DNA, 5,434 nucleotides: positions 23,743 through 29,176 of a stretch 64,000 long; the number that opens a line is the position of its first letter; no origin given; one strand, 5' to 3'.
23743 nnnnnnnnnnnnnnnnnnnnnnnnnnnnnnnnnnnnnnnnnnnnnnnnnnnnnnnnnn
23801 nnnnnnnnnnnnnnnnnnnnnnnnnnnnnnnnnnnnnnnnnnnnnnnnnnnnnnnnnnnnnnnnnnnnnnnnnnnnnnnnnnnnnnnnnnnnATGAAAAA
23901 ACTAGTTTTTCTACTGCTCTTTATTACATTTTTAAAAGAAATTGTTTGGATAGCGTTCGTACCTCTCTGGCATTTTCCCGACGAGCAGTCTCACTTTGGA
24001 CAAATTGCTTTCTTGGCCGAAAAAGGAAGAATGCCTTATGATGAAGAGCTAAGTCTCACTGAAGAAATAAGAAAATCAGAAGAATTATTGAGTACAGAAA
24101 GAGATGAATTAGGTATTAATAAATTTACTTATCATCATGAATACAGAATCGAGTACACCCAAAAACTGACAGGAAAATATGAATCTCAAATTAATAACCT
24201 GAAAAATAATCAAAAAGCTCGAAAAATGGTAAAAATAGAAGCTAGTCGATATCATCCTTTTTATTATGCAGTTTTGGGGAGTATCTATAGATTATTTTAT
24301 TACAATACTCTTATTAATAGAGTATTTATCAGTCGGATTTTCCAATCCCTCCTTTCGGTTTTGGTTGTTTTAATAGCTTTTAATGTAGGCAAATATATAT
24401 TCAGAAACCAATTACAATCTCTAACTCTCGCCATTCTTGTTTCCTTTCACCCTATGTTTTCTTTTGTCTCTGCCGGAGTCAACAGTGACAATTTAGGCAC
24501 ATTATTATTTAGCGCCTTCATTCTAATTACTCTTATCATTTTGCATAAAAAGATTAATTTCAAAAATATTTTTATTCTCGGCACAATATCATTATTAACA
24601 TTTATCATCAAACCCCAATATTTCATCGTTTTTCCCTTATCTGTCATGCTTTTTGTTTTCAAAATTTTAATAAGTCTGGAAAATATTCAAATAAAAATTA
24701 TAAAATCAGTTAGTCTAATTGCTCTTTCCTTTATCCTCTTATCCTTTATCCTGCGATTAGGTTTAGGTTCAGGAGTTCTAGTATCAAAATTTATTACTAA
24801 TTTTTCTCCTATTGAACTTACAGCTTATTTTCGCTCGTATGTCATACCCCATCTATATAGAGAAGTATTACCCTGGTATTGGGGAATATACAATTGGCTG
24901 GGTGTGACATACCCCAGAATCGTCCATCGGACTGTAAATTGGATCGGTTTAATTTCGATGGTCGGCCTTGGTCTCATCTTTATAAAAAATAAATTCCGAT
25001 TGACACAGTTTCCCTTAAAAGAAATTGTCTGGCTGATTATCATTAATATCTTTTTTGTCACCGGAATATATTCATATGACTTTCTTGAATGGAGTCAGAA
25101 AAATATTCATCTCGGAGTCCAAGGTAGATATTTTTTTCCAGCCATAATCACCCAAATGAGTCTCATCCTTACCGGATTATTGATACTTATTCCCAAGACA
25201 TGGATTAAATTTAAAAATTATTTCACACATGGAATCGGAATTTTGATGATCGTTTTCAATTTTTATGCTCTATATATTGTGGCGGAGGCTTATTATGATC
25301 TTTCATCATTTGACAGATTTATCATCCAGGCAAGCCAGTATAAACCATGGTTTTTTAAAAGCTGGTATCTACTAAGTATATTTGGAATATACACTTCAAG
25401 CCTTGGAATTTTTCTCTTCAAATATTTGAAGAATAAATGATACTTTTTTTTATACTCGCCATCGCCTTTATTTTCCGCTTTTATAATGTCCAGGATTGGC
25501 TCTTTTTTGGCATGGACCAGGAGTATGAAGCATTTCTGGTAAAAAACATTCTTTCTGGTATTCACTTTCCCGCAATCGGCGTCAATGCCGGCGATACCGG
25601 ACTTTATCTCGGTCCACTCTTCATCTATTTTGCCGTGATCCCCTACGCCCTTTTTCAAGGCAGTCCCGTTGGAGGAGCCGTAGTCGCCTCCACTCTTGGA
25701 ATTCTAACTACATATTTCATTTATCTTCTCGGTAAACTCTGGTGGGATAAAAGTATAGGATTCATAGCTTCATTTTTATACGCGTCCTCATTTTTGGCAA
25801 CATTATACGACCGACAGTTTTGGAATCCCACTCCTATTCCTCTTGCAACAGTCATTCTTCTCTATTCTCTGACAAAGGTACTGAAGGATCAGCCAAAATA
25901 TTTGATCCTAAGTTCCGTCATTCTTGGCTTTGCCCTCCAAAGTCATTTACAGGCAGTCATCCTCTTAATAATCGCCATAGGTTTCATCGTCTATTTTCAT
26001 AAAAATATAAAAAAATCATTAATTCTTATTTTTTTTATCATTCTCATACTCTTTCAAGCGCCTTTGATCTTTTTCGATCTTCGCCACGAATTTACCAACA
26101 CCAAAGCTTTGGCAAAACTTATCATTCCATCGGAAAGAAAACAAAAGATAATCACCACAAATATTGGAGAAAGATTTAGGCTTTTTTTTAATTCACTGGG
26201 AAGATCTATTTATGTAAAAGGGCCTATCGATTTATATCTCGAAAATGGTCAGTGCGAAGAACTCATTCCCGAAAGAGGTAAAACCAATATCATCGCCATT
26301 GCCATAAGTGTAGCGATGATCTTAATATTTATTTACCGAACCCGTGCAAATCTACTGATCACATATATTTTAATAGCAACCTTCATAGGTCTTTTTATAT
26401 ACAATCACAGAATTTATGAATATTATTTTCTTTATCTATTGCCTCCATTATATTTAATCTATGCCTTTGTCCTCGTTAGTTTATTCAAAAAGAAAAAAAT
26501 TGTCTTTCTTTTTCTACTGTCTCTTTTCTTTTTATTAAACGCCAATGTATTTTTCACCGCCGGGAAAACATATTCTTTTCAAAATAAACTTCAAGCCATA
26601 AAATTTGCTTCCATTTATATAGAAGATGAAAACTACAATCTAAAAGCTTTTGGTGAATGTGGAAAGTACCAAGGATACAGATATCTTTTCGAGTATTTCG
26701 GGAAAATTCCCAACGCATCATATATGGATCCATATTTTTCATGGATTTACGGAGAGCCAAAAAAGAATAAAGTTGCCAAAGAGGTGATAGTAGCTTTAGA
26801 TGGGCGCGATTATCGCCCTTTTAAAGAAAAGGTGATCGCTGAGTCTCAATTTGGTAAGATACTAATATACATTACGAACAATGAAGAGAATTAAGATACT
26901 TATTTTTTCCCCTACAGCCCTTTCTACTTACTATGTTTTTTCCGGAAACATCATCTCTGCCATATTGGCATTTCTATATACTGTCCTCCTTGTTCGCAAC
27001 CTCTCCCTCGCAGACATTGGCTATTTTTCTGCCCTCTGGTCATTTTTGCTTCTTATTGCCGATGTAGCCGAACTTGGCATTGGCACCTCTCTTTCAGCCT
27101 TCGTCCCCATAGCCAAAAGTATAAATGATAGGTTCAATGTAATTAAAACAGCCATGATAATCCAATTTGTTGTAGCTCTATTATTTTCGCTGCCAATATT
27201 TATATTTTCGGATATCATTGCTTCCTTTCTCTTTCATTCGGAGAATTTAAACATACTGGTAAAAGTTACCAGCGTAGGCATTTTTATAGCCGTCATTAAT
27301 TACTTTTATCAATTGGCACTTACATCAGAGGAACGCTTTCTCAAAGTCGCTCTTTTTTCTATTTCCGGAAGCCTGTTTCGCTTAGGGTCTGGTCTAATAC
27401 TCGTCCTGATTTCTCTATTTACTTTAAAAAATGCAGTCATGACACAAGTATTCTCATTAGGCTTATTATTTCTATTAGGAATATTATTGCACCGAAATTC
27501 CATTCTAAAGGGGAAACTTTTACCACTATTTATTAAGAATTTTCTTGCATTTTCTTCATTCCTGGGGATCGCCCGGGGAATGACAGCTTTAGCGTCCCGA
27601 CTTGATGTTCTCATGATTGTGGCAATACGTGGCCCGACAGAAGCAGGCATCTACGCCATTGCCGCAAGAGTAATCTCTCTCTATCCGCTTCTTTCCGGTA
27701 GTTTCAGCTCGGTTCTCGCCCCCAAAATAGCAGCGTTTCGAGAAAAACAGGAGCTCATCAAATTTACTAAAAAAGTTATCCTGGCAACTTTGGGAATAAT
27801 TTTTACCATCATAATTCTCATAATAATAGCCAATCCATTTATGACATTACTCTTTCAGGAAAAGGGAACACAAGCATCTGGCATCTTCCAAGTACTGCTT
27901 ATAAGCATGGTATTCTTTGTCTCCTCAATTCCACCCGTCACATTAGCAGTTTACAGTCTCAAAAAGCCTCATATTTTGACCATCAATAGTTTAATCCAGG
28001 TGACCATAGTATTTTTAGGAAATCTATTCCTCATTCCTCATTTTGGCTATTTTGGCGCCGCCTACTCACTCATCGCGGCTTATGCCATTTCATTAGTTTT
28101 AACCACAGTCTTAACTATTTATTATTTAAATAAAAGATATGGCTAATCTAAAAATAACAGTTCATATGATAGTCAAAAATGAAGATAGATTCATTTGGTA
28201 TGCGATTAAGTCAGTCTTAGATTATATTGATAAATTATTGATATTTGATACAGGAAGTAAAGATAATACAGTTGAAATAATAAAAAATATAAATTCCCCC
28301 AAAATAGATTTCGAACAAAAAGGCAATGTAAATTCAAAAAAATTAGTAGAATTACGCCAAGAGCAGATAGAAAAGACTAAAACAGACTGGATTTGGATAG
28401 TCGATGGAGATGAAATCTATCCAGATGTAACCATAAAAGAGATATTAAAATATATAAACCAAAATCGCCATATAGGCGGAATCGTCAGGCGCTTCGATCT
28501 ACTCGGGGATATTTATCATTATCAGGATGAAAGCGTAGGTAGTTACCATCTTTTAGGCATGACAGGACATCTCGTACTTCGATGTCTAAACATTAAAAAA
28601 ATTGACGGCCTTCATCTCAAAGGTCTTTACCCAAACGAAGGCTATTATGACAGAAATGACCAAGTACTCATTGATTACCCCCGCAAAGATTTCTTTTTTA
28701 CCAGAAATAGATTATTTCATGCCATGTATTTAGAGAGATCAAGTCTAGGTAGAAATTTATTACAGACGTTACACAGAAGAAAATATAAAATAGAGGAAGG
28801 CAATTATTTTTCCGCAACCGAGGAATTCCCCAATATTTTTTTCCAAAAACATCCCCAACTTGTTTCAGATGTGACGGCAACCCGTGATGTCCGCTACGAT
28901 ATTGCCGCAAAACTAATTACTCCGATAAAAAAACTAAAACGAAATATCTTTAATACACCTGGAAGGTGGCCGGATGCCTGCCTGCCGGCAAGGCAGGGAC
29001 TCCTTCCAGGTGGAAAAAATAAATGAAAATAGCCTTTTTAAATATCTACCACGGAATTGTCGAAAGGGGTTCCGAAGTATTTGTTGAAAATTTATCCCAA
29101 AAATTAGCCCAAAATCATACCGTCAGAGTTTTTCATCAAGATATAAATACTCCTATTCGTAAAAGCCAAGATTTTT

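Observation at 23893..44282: Extreme density of GT-C (polyprenyl-phosphate-sugar dependent) membrane glycosyltransferases, including a three-member paralog family with an FxQDDF...YRP motif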

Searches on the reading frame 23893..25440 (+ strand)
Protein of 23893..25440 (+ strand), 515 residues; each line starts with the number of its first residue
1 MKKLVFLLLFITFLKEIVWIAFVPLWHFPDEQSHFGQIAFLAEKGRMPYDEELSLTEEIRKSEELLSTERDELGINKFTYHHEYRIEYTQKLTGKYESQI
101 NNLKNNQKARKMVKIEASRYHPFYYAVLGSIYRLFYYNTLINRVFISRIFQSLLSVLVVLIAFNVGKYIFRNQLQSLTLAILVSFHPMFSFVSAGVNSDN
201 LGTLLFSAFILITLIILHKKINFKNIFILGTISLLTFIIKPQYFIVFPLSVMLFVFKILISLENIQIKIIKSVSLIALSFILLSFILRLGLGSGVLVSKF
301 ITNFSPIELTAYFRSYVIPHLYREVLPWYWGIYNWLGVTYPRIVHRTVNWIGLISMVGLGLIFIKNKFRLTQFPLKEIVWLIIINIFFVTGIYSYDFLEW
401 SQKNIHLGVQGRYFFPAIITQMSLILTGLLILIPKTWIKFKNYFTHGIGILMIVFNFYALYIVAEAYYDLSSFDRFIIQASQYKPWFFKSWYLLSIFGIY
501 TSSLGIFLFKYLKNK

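Call 3: search_protein_families(library=pfam, proteins=[window:23893-25440:+], max_evalue=0.01)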
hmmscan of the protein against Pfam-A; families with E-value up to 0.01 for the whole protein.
window:23893-25440:+ (515 aa): 0 families

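Call 19: search_protein_families(library=ncbifam, proteins=[window:23893-25440:+], max_evalue=1)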
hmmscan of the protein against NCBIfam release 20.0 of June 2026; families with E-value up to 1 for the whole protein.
window:23893-25440:+ (515 aa): 0 families

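Call 30: find_homologous_proteins(query=window:23893-25440:+, max_evalue=0.001)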
Query window:23893-25440:+ (515 aa): 456 proteins with E <= 0.001 among 8000 candidates; the best 120 are listed.
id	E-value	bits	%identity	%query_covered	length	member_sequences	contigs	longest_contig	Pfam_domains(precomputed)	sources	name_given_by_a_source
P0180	0.0e+0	1116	100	100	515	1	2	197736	-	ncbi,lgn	-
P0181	5.0e-250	849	77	99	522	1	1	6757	PF09913.16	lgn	-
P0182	4.3e-151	522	52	99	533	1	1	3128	-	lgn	-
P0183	8.6e-142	492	47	99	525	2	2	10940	-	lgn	-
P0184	9.4e-142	492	47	98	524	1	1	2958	-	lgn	-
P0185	2.8e-141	490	49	96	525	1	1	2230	PF13231.13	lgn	-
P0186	4.3e-140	486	49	97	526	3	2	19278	-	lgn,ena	-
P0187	1.1e-139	485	49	96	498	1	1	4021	-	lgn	-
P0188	7.2e-138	479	47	97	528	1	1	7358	PF09913.16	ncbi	-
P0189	1.5e-136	474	46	100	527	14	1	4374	PF09913.16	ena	-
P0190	1.8e-135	471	47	97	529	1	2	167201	-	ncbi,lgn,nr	ncbi:DUF2142 domain-containing protein [Candidatus Gottesmanbacteria bacterium]|nr:DUF2142 domain-co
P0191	4.3e-131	456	45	97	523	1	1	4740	PF09913.16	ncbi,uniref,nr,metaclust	ncbi:hypothetical protein A2159_02750 [Candidatus Woesebacteria bacterium RBG_13_34_9]|uniref:Glycos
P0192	1.0e-130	455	45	97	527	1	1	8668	PF09913.16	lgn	-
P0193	5.7e-130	453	46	97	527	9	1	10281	-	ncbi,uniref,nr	ncbi:hypothetical protein A3I51_03975 [Candidatus Gottesmanbacteria bacterium RIFCSPLOWO2_02_FULL_38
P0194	3.7e-128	447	46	99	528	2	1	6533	PF09913.16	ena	-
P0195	2.4e-127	444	46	94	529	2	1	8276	PF09913.16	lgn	-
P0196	1.6e-126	441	44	99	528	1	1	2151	PF09913.16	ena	-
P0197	2.3e-126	441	44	100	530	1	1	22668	PF09913.16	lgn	-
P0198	2.8e-125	437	43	99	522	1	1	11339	PF09913.16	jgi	jgi:hypothetical protein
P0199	4.1e-125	437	44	99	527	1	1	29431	PF09913.16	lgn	-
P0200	2.3e-119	418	44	97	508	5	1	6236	PF09913.16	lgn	-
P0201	9.8e-118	412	43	97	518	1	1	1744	PF09913.16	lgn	-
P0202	9.9e-118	412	44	96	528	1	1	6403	PF09913.16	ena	-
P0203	6.3e-117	410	44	99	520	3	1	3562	PF09913.16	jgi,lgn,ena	-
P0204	1.2e-115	406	42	96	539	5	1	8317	PF09913.16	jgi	-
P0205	8.1e-115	403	45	99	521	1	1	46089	PF09913.16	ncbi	-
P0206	3.7e-114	401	42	97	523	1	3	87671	PF09913.16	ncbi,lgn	-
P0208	1.3e-112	396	44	96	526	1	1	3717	PF09913.16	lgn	-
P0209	6.5e-112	393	42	100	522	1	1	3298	PF09913.16,PF13231.13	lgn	-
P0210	1.1e-111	392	42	99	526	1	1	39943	PF09913.16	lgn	-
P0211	1.6e-111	392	46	96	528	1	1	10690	PF09913.16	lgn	-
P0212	3.4e-110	388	42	96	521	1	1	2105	PF09913.16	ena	-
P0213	9.9e-110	386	42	98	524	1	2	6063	PF09913.16,PF13231.13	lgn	-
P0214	4.4e-108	381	41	100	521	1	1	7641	PF09913.16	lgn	-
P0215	7.3e-108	380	40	100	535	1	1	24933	PF09913.16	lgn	-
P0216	8.9e-108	380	40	95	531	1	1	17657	PF09913.16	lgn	-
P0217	3.5e-107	378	41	99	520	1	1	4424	PF09913.16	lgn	-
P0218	3.9e-107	377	42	93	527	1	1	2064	PF09913.16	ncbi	-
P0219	5.7e-107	377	41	99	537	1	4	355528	PF09913.16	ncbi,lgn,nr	ncbi:DUF2142 domain-containing protein [Patescibacteria group bacterium]|nr:DUF2142 domain-containin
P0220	1.1e-106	376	43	99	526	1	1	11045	PF09913.16,PF13231.13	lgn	-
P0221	1.2e-106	376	40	99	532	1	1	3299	PF09913.16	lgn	-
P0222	1.3e-106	376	44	95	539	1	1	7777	PF09913.16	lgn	-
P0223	1.3e-106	376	41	97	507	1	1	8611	PF09913.16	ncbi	-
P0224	1.9e-106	375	42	95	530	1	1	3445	PF09913.16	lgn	-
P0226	4.2e-106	374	41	97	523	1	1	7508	PF09913.16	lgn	-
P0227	5.4e-106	374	42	99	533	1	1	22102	PF09913.16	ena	-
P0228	6.0e-106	374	40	95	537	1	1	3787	PF09913.16,PF13231.13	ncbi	-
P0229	6.0e-106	374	42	99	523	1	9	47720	PF09913.16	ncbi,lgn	-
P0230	1.1e-105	373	41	98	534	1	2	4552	PF09913.16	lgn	-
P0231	1.4e-105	372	42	95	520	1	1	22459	PF09913.16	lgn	-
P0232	2.3e-105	372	43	95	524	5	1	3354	PF09913.16,PF13231.13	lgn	-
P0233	2.7e-105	371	39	100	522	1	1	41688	PF09913.16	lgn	-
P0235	4.6e-105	371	43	95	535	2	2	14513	PF09913.16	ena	-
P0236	5.6e-105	370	42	95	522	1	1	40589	PF09913.16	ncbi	-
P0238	4.1e-104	367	43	92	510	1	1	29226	PF09913.16,PF13231.13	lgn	-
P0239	9.4e-104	366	41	96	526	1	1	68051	PF09913.16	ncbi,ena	-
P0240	1.2e-103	366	40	100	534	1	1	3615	PF09913.16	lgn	-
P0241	1.3e-103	366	42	95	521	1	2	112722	PF09913.16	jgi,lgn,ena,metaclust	metaclust:\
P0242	1.4e-103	366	42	99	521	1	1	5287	PF09913.16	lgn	-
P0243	4.1e-103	364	41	97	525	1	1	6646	PF09913.16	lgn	-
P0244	4.7e-103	364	40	96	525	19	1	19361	PF09913.16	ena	-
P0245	8.6e-103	363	42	93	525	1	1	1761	PF09913.16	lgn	-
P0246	8.6e-103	363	42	95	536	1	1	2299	PF09913.16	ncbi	-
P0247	9.8e-103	363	41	97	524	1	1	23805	PF09913.16,PF13231.13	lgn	-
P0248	1.3e-102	363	42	99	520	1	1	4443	PF09913.16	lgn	-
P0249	1.5e-102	362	41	97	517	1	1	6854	PF09913.16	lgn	-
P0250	1.6e-102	362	40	99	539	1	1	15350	PF09913.16,PF13231.13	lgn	-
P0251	2.2e-102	362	41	96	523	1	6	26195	PF09913.16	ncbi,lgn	-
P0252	2.8e-102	361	41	97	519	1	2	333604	PF09913.16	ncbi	-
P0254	1.3e-101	359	40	98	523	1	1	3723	PF09913.16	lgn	-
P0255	1.7e-101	359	43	95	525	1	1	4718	PF09913.16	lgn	-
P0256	3.8e-101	358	41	99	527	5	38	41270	PF09913.16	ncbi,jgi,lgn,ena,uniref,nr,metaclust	ncbi:hypothetical protein COV53_04540 [Candidatus Gottesmanbacteria bacterium CG11_big_fil_rev_8_21_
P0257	4.4e-101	357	40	99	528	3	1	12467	PF09913.16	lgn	-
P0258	4.5e-101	357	40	100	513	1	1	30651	PF09913.16,PF13231.13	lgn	-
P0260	1.9e-100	355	41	99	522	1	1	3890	PF09913.16,PF13231.13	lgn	-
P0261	2.3e-100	355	40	94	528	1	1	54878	PF09913.16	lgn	-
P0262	1.3e-99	353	40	90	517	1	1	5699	PF09913.16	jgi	jgi:4-amino-4-deoxy-L-arabinose transferase-like glycosyltransferase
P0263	1.5e-99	352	38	94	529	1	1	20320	PF13231.13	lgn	-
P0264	1.9e-99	352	40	97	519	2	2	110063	PF09913.16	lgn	-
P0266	3.8e-99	351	39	100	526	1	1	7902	PF13231.13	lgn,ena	-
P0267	3.8e-99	351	40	97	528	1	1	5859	PF09913.16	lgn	-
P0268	4.9e-99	351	40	96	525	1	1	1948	PF09913.16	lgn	-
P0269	2.2e-98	349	40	96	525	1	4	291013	PF09913.16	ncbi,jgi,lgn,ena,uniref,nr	ncbi:MAG: hypothetical protein UV73_C0001G0133 [Candidatus Gottesmanbacteria bacterium GW2011_GWA2_4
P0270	3.2e-98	348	38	97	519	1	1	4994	PF09913.16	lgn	-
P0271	7.9e-98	347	40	97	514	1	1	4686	PF09913.16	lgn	-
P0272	8.7e-98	347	39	92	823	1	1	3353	PF10111.15,PF09913.16,PF00535.33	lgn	-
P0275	2.8e-97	345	39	100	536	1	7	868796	PF09913.16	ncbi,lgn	-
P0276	3.2e-97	345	39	97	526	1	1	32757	PF09913.16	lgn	-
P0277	4.4e-97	344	41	97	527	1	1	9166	PF09913.16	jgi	jgi:hypothetical protein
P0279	1.5e-96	343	38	100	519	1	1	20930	PF09913.16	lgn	-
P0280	2.2e-96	342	40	95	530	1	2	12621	PF09913.16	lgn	-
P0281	2.3e-96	342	39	92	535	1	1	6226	PF09913.16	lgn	-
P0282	7.0e-96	340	40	99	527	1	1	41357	PF09913.16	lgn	-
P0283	1.9e-95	339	40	97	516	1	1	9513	PF09913.16,PF13231.13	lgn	-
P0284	2.5e-95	338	40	98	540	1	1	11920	PF13231.13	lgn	-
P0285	3.2e-95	338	39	93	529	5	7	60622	PF09913.16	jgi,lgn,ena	-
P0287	4.7e-95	338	39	98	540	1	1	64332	PF13231.13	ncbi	-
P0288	6.0e-95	337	38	97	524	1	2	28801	PF09913.16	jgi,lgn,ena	jgi:hypothetical protein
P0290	9.4e-95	337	39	99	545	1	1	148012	PF09913.16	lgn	-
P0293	3.1e-94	335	39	96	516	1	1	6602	PF09913.16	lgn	-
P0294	5.0e-94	334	40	100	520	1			PF09913.16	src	-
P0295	1.1e-93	333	40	99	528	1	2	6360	PF09913.16,PF13231.13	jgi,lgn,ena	-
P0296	1.2e-93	333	38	98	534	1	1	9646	PF09913.16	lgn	-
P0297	2.6e-93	332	38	100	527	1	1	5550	PF09913.16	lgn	-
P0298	5.2e-93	331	36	96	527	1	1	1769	PF09913.16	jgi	jgi:hypothetical protein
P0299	1.0e-92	330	37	99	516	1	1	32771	PF09913.16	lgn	-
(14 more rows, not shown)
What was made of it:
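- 23893..25440 (+): DUF2142-type GT-C (515 aa). PDEQSH motif after TM1. Overlaps the upstream GT2 22940 by 4 nt. Homologues carry PF09913, some also PF13231 (call 30).
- Checked: Most of its 120 listed homologues carry PF09913 (DUF2142) and some also PF13231 (call 30).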

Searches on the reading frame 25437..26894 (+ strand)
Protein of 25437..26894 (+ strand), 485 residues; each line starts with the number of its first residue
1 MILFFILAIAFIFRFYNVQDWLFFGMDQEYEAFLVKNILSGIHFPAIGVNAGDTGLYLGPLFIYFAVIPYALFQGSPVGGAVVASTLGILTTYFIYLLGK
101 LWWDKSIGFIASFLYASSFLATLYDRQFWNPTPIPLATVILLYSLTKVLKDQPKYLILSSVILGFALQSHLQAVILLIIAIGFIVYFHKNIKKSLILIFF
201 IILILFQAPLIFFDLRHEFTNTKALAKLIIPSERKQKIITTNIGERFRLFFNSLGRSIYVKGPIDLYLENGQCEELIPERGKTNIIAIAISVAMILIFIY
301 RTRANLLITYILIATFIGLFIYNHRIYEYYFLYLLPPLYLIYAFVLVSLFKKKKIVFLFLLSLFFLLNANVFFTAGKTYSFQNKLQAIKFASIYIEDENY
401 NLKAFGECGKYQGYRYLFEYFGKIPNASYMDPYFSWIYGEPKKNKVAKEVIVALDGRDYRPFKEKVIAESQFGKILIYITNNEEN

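Call 3: search_protein_families(library=pfam, proteins=[window:25437-26894:+], max_evalue=0.01)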
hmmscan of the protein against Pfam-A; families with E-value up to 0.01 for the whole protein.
window:25437-26894:+ (485 aa): 1 family
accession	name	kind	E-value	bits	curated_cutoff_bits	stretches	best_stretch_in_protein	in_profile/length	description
PF13231.12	PMT_2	-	8.1e-11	42.8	26.1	1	60-210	4-158/160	Dolichyl-phosphate-mannose-protein mannosyltransferase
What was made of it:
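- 25437..26894 (+): PMT_2-type GT-C (485 aa). PF13231, E 8.1e-11 (call 3).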

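Call 19: search_protein_families(library=ncbifam, proteins=[window:25437-26894:+], max_evalue=1)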
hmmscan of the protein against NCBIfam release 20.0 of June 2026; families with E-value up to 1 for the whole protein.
window:25437-26894:+ (485 aa): 0 families

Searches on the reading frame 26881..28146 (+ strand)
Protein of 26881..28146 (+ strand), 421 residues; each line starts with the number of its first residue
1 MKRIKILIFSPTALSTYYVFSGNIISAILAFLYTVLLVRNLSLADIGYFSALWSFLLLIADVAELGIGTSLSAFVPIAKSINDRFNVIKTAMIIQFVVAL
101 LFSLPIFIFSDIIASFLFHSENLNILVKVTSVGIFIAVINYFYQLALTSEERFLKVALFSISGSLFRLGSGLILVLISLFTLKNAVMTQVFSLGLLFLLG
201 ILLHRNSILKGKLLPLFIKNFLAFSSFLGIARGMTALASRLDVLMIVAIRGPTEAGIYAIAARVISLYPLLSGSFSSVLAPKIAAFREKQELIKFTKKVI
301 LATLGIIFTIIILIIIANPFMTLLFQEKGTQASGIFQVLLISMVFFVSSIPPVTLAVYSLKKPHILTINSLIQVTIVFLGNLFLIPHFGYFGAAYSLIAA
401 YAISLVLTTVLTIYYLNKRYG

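Call 4: search_protein_families(library=pfam, proteins=[window:26881-28146:+], max_evalue=0.01)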
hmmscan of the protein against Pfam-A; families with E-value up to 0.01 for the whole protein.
window:26881-28146:+ (421 aa): 2 families
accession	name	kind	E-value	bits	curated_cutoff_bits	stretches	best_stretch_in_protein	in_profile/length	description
PF13440.11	Polysacc_synt_3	-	2.5e-13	50.4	23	1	36-328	1-287/293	Polysaccharide biosynthesis protein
PF01943.22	Polysacc_synt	-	3.4e-13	50.1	28.2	1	16-284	5-271/274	Polysaccharide biosynthesis protein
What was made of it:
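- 26881..28146 (+): Wzx-type flippase (Polysacc_synt). Call 4.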

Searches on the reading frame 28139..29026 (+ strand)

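Call 4: search_protein_families(library=pfam, proteins=[window:28139-29026:+], max_evalue=0.01)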
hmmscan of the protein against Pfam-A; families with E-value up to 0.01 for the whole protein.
window:28139-29026:+ (295 aa): 3 families
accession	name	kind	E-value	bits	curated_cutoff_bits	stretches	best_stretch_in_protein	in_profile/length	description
PF00535.33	Glycos_transf_2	-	1e-14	55.3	23.3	1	7-129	1-129/168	Glycosyl transferase family 2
PF13704.12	Glyco_tranf_2_4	-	0.00016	22.6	27.5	1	13-93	1-83/98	Glycosyl transferase family 2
PF13641.12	Glyco_tranf_2_3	-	0.00023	21.7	27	1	40-113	40-120/230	Glycosyltransferase like family 2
